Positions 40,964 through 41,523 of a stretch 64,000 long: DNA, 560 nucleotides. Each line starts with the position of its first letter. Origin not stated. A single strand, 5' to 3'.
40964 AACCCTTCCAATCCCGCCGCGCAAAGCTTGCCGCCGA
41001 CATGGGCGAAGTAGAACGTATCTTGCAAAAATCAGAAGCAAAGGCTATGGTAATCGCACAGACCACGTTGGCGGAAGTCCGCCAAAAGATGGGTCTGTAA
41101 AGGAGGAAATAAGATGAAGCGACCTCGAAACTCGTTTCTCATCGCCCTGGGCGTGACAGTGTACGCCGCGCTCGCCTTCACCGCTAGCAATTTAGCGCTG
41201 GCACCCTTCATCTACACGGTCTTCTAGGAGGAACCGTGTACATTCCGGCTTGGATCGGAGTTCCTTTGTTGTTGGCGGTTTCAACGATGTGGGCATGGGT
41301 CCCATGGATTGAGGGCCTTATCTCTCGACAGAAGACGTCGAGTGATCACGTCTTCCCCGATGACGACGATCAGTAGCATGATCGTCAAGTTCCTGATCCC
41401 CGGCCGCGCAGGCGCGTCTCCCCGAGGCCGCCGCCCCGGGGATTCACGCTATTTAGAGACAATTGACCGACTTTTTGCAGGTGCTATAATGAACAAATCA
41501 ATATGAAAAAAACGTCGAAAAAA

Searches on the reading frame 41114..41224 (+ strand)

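Call 68: search_protein_families(library=phrogs, proteins=[window:41114-41224:+], max_evalue=1)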
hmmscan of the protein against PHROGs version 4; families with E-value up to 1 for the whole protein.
seq(37 aa): 1 family
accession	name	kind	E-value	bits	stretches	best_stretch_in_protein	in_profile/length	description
phrog_28317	-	unknown function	0.018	16.4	1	7-37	17-47/77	-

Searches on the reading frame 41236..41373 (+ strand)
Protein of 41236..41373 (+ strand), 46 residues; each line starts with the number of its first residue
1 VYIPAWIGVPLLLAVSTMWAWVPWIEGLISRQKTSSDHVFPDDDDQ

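Call 68: search_protein_families(library=phrogs, proteins=[window:41236-41373:+], max_evalue=1)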
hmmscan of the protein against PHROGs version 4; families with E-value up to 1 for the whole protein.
seq(46 aa): 1 family
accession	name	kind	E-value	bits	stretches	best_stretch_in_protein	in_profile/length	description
phrog_9273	-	head and packaging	0.22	12.3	1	20-39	64-83/139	terminase small subunit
